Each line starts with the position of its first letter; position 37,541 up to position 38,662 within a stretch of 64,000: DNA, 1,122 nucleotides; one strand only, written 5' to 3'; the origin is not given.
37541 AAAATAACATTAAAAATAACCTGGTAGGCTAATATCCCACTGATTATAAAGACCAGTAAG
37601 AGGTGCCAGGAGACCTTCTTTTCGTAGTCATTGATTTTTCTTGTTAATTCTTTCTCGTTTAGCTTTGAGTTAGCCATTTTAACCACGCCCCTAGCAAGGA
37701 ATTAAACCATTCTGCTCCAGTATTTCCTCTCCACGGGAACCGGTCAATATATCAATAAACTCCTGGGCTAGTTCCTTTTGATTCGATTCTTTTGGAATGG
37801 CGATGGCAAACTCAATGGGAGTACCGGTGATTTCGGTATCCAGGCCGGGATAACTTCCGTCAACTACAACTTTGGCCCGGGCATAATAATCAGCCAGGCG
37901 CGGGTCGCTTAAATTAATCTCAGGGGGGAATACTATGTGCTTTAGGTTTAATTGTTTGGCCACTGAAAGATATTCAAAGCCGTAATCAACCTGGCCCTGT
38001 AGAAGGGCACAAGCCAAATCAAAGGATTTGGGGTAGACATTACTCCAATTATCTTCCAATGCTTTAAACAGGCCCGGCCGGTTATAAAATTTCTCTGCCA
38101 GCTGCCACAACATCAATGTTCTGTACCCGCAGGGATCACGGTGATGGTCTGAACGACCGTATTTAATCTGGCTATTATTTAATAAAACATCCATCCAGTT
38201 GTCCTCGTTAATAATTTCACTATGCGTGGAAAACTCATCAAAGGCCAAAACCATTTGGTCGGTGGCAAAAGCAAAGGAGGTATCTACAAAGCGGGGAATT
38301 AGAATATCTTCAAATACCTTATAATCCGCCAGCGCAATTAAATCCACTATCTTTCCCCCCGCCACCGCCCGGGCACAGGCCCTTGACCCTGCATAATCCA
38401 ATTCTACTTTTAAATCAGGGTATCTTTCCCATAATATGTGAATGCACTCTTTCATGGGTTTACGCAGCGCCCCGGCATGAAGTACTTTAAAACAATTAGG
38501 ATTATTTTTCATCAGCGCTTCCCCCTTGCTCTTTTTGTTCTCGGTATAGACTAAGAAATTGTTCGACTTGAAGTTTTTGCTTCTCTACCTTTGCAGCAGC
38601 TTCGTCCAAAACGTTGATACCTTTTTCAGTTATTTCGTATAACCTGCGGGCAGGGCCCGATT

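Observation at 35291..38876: PadR - leaderless WtpA-like binding protein - TM protein - JAB protein - MOT1-type permease: an unusual oxyanion operon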

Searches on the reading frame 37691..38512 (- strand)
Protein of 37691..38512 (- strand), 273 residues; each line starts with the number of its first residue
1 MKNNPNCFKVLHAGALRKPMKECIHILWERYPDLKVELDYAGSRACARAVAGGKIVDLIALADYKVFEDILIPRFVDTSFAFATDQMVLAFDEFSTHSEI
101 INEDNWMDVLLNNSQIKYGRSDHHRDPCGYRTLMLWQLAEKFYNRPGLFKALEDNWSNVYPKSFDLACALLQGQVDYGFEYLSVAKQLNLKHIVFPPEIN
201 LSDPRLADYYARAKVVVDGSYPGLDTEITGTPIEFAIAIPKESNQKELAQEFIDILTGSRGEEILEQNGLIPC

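Call 3: search_protein_families(library=pfam, proteins=[window:37691-38512:-], max_evalue=0.01)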
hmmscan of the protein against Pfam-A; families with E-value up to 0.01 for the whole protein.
window:37691-38512:- (273 aa): 2 families
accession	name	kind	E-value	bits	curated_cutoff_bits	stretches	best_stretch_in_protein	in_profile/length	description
PF13531.11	SBP_bac_11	-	2.9e-33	116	25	1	9-270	2-226/227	Bacterial extracellular solute-binding protein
PF01547.30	SBP_bac_1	-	2.5e-10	41.3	26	1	157-261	211-305/307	Bacterial extracellular solute-binding protein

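Call 4: search_protein_families(library=ncbifam, proteins=[window:37691-38512:-], max_evalue=0.01)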
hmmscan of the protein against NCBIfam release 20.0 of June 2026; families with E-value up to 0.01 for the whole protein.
window:37691-38512:- (273 aa): 5 families
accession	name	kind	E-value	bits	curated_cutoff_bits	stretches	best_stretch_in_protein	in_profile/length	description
NF003196.0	PRK04168.1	equivalog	4e-68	229.8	355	1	4-269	30-313/338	tungstate ABC transporter substrate-binding protein WtpA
TIGR03730.1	tungstate_WtpA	equivalog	1.5e-61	207.9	242.75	2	8-159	3-154/275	tungstate ABC transporter substrate-binding protein WtpA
NF002918.0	PRK03537.1-4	equivalog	6.5e-13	48.5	288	1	6-152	6-144/246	molybdate ABC transporter substrate-binding protein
TIGR01256.1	modA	equivalog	8.7e-07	29.1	62.5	1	231-269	179-217/217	molybdate ABC transporter substrate-binding protein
NF002917.0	PRK03537.1-3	equivalog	6.3e-05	22.3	264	1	9-142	26-153/267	molybdate ABC transporter substrate-binding protein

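Call 8: find_homologous_proteins(query=window:37691-38512:-, max_evalue=1e-10)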
Query window:37691-38512:- (273 aa): 898 proteins with E <= 1e-10 among 1377 candidates; the best 120 are listed.
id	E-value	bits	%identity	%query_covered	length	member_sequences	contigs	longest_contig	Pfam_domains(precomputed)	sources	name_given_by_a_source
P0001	1.1e-178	610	96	100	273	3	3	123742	PF13531.12,PF01547.31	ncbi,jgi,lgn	-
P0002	5.8e-165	565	90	100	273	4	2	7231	PF13531.12,PF01547.31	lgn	-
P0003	1.9e-162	557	88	100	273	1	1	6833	PF13531.12,PF01547.31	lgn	-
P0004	2.1e-152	524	82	100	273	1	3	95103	PF13531.12,PF01547.31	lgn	-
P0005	1.8e-149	514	80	100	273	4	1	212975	PF13531.12,PF01547.31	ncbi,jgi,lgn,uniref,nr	ncbi:extracellular solute-binding protein [Desulfallas sp. Bu1-1]|jgi:molybdate/tungstate transport 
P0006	1.7e-146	505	79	100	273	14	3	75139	PF13531.12,PF01547.31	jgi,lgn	jgi:molybdate/tungstate transport system substrate-binding protein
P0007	5.6e-146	503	79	100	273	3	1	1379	PF13531.12,PF01547.31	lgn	-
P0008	2.6e-143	494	77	100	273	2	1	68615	PF13531.12,PF01547.31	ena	-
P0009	3.3e-143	494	77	100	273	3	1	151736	PF13531.12,PF01547.31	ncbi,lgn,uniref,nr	ncbi:extracellular solute-binding protein [Desulfallas thermosapovorans]|uniref:Molybdate/tungstate 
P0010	4.8e-143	493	78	100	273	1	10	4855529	PF13531.12,PF01547.31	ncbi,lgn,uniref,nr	ncbi:extracellular solute-binding protein [Desulfoscipio gibsoniae]|uniref:ABC-type molybdate transp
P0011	1.3e-138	479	75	100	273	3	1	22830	PF13531.12,PF01547.31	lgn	-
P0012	5.0e-138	477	75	100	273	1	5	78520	PF13531.12,PF01547.31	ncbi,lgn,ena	-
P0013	2.8e-137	475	74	100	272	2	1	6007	PF13531.12,PF01547.31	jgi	-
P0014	6.7e-136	470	72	100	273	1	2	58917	PF13531.12,PF01547.31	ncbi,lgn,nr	ncbi:MAG: extracellular solute-binding protein [Clostridiales bacterium]|nr:extracellular solute-bin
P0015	3.5e-134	464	71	100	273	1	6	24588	PF13531.12,PF01547.31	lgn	-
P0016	6.2e-132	457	72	100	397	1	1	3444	PF13531.12,PF03551.21,PF01547.31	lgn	-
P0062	6.0e-90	319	55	100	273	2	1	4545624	PF13531.12,PF01547.31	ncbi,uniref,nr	ncbi:conserved hypothetical protein [Desulfofarcimen acetoxidans DSM 771]|uniref:Molybdenum ABC tran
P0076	1.0e-83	299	51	97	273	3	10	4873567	PF13531.12,PF01547.31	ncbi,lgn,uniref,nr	ncbi:extracellular solute-binding protein [Desulfosporosinus meridiei]|uniref:ABC-type molybdate tra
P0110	4.7e-76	274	48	97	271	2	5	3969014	PF13531.12,PF01547.31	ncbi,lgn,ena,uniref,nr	ncbi:substrate-binding domain-containing protein [Desulforamulus ruminis]|uniref:ABC-transporter-lik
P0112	3.9e-74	267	49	100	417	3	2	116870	PF13531.12,PF03551.21,PF01547.31,PF03466.26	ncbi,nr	ncbi:MAG: substrate-binding domain-containing protein [Bacillota bacterium]|nr:substrate-binding dom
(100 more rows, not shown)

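Call 10: find_encoding_contigs(protein=P0010, flank=6000, max_places=2)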
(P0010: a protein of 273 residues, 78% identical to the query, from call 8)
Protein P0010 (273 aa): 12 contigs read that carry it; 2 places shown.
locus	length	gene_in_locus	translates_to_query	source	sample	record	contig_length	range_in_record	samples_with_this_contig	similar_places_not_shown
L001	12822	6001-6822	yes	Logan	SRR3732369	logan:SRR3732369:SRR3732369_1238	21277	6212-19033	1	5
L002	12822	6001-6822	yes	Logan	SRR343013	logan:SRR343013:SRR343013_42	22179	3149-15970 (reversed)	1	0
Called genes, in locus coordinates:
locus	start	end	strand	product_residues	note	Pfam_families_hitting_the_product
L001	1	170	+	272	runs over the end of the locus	-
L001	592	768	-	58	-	-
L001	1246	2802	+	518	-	PF03323:GerA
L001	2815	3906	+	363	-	PF03845:Spore_permease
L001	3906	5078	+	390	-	PF25198:Spore_GerAC_N, PF05504:Spore_GerAC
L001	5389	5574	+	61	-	-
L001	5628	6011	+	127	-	PF03551:PadR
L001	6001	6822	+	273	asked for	PF13531:SBP_bac_11, PF01547:SBP_bac_1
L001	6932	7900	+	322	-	PF01925:TauE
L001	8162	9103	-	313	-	PF13401:AAA_22 (faint), PF02881:SRP54_N, PF13604:AAA_30 (weak), PF00448:SRP54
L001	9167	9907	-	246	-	PF14622:Ribonucleas_3_3, PF00636:Ribonuclease_3, PF00035:dsrm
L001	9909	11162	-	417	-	PF00109:ketoacyl-synt, PF02801:Ketoacyl-synt_C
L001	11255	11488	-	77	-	PF00550:PP-binding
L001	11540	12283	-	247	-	PF00106:adh_short, PF08659:KR, PF13561:adh_short_C2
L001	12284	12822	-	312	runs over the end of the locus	PF00698:Acyl_transf_1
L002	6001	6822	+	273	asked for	PF13531:SBP_bac_11, PF01547:SBP_bac_1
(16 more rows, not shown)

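Call 11: find_encoding_contigs(protein=P0112, flank=6000, max_places=2)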
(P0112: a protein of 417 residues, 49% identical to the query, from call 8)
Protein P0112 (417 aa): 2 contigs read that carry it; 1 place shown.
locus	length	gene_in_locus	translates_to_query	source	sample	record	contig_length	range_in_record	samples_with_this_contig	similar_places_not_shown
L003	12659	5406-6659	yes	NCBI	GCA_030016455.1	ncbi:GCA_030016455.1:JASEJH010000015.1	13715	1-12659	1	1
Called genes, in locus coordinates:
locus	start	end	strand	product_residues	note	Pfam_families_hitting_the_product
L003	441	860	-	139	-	PF02661:Fic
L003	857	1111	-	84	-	PF04014:MazE_antitoxin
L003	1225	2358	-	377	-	PF12679:ABC2_membrane_2, PF12698:ABC2_membrane_3, PF01061:ABC2_membrane, PF12730:ABC2_membrane_4 (weak)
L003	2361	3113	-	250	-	PF00005:ABC_tran, PF13304:AAA_21 (weak)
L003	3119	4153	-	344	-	PF25919:BSH_CusB (faint), PF25984:BSH_YknX (faint), PF26002:Beta-barrel_AprE (faint), PF25881:HH_YBHG, PF25954:Beta-barrel_RND_2, PF25990:Beta-barrel_YknX (weak)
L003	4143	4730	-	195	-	PF00440:TetR_N, PF14246:TetR_C_7 (weak)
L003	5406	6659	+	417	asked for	PF03551:PadR, PF01547:SBP_bac_1 (faint), PF13531:SBP_bac_11, PF03466:LysR_substrate (faint)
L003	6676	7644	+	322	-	PF01925:TauE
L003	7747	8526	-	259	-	PF00149:Metallophos, PF13277:YmdB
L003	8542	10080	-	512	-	PF12072:RNase_Y_N, PF00013:KH_1 (weak), PF01966:HD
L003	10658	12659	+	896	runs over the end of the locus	PF13510:Fer2_4, PF10588:NADH-G_4Fe-4S_3, PF12838:Fer4_7, PF22117:Fer4_Nqo3, PF00037:Fer4 (weak), PF04879:Molybdop_Fe4S4, PF00384:Molybdopterin, PF01568:Molydop_binding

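Call 12: find_encoding_contigs(protein=P0062, flank=6000, max_places=1)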
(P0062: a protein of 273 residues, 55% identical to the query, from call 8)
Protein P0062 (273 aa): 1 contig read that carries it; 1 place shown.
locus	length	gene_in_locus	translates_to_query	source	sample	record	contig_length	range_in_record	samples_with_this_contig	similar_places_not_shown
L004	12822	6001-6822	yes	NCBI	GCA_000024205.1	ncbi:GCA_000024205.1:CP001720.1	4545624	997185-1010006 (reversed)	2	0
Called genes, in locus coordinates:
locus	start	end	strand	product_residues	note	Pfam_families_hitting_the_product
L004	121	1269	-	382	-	PF00089:Trypsin, PF10459:Peptidase_S46 (faint), PF13365:Trypsin_2, PF00595:PDZ, PF13180:PDZ_2, PF17820:PDZ_6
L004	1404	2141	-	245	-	PF03692:CxxCxxCC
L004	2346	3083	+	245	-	-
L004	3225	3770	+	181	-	-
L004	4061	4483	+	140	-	PF00582:Usp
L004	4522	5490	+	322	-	PF01925:TauE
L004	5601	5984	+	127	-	PF03551:PadR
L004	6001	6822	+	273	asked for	PF13531:SBP_bac_11, PF01547:SBP_bac_1 (faint)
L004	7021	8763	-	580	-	PF00916:Sulfate_transp, PF01740:STAS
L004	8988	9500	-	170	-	PF00571:CBS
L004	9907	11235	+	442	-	PF00072:Response_reg, PF00158:Sigma54_activat, PF14532:Sigma54_activ_2, PF07728:AAA_5, PF25601:AAA_lid_14, PF02954:HTH_8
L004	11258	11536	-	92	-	-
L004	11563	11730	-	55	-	-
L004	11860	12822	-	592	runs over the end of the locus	PF01979:Amidohydro_1, PF07969:Amidohydro_3, PF13382:Adenine_deam_C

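Call 13: find_encoding_contigs(protein=P0076, flank=6000, max_places=1)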
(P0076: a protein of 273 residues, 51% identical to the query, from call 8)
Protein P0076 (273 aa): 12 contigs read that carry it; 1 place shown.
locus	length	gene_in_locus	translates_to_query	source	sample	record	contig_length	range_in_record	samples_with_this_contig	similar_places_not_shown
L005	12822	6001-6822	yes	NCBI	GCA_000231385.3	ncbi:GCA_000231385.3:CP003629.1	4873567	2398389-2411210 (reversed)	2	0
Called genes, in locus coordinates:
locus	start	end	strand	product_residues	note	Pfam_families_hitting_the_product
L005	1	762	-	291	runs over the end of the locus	PF11300:DUF3102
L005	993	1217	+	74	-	PF07872:DUF1659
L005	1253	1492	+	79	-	PF11148:DUF2922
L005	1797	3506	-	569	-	PF12729:4HB_MCP_1, PF06103:DUF948 (faint), PF00672:HAMP, PF00015:MCPsignal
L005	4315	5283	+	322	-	PF01925:TauE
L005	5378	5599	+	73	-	-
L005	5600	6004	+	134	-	PF03551:PadR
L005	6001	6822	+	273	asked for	PF13531:SBP_bac_11, PF01547:SBP_bac_1 (faint)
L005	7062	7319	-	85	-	PF13192:Thioredoxin_3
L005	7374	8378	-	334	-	PF03773:ArsP_1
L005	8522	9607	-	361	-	PF01758:SBF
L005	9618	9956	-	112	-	PF01022:HTH_5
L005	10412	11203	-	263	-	PF05175:MTS (weak), PF01135:PCMT, PF01209:Ubie_methyltran, PF13489:Methyltransf_23, PF13847:Methyltransf_31, PF08241:Methyltransf_11, PF08242:Methyltransf_12, PF13649:Methyltransf_25, +3 more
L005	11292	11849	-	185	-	PF04542:Sigma70_r2, PF08281:Sigma70_r4_2, PF04545:Sigma70_r4 (weak)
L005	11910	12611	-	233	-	PF00990:GGDEF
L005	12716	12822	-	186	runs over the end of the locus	PF03352:Adenine_glyco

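Call 14: find_encoding_contigs(protein=P0110, flank=6000, max_places=1)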
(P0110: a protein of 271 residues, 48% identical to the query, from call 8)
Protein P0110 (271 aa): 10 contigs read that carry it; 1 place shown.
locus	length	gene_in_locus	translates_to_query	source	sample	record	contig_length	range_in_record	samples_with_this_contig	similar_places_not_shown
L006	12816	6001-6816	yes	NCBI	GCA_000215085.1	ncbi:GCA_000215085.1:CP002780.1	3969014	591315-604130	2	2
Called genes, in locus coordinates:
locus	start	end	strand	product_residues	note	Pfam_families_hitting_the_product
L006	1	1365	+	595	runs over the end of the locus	PF12729:4HB_MCP_1, PF05227:CHASE3 (weak), PF00672:HAMP, PF00015:MCPsignal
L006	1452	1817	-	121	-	PF23473:LysM3_LYK4_5 (faint), PF01476:LysM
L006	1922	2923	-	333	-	PF10087:DUF2325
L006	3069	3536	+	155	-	PF04892:VanZ-LLP1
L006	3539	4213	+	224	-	PF02698:DUF218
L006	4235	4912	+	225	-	PF10007:DUF2250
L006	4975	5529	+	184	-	PF03167:UDG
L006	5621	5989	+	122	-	PF03551:PadR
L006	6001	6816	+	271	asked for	PF01547:SBP_bac_1 (weak), PF13531:SBP_bac_11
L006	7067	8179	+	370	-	PF00465:Fe-ADH, PF13685:Fe-ADH_2 (weak), PF25137:ADH_Fe_C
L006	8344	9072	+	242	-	PF00392:GntR, PF08220:HTH_DeoR (weak), PF07702:UTRA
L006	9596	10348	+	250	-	PF00005:ABC_tran, PF13304:AAA_21 (faint)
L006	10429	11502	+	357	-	PF09084:NMT1, PF12974:Phosphonate-bd, PF13379:NMT1_2 (weak), PF04069:OpuAC (weak)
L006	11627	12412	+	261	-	PF00528:BPD_transp_1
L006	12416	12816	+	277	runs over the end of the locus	PF00528:BPD_transp_1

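Call 15: find_encoding_contigs(protein=P0001, flank=8000, max_places=2)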
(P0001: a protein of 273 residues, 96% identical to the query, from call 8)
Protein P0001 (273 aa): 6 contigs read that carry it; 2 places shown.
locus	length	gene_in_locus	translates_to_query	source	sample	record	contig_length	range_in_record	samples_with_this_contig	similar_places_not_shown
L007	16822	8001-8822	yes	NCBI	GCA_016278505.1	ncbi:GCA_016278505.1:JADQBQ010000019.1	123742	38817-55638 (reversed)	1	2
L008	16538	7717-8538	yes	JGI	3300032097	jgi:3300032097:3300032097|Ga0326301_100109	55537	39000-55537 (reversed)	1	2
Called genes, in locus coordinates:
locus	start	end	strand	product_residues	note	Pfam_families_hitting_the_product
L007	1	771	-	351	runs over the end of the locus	PF03773:ArsP_1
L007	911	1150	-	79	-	PF13192:Thioredoxin_3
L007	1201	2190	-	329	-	PF13593:SBF_like, PF01758:SBF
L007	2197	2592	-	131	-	PF12840:HTH_20, PF01022:HTH_5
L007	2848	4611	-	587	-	PF00672:HAMP, PF00989:PAS (weak), PF08448:PAS_4 (weak), PF13188:PAS_8 (faint), PF13426:PAS_9, PF00512:HisKA, PF02518:HATPase_c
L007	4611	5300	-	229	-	PF00072:Response_reg, PF00486:Trans_reg_C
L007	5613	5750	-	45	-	-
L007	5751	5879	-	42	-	-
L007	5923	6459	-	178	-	PF03773:ArsP_1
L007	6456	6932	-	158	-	-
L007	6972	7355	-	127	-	PF03551:PadR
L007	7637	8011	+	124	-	PF03551:PadR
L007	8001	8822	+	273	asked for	PF13531:SBP_bac_11, PF01547:SBP_bac_1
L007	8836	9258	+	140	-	-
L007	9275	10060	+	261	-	PF04002:RadC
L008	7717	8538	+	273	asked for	PF13531:SBP_bac_11, PF01547:SBP_bac_1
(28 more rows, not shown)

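Call 17: search_solved_structures(query=window:37691-38512:-, max_evalue=0.001, show_alignments=3)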
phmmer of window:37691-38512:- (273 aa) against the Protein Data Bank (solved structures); distinct sequences matched with E-value up to 0.001: 8.
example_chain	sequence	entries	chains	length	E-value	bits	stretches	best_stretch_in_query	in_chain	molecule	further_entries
3cij_A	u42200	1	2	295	4.7e-50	173.6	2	8-158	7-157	UPF0100 protein AF_0094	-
2onk_E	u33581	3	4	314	5.6e-50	173.3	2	8-158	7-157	Molybdate/tungstate binding protein | UPF0100 protein AF_0094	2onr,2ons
3cfx_A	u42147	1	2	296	1.5e-43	152.2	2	8-149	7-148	UPF0100 protein MA_0280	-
3k6u_A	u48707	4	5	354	2.7e-43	151.4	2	8-149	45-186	Solute-binding protein MA_0280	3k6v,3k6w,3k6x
3cg3_A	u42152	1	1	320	3.8e-40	141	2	10-162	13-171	UPF0100 protein PH0151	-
3cfz_A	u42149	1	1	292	4.2e-40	140.9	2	8-160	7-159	UPF0100 protein MJ1186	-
3cg1_A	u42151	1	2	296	3.2e-37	131.5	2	10-162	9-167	UPF0100 protein PF0080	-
7tav_A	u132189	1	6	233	0.00082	21.9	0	14-93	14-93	Molybdate ABC transporter substrate-binding protein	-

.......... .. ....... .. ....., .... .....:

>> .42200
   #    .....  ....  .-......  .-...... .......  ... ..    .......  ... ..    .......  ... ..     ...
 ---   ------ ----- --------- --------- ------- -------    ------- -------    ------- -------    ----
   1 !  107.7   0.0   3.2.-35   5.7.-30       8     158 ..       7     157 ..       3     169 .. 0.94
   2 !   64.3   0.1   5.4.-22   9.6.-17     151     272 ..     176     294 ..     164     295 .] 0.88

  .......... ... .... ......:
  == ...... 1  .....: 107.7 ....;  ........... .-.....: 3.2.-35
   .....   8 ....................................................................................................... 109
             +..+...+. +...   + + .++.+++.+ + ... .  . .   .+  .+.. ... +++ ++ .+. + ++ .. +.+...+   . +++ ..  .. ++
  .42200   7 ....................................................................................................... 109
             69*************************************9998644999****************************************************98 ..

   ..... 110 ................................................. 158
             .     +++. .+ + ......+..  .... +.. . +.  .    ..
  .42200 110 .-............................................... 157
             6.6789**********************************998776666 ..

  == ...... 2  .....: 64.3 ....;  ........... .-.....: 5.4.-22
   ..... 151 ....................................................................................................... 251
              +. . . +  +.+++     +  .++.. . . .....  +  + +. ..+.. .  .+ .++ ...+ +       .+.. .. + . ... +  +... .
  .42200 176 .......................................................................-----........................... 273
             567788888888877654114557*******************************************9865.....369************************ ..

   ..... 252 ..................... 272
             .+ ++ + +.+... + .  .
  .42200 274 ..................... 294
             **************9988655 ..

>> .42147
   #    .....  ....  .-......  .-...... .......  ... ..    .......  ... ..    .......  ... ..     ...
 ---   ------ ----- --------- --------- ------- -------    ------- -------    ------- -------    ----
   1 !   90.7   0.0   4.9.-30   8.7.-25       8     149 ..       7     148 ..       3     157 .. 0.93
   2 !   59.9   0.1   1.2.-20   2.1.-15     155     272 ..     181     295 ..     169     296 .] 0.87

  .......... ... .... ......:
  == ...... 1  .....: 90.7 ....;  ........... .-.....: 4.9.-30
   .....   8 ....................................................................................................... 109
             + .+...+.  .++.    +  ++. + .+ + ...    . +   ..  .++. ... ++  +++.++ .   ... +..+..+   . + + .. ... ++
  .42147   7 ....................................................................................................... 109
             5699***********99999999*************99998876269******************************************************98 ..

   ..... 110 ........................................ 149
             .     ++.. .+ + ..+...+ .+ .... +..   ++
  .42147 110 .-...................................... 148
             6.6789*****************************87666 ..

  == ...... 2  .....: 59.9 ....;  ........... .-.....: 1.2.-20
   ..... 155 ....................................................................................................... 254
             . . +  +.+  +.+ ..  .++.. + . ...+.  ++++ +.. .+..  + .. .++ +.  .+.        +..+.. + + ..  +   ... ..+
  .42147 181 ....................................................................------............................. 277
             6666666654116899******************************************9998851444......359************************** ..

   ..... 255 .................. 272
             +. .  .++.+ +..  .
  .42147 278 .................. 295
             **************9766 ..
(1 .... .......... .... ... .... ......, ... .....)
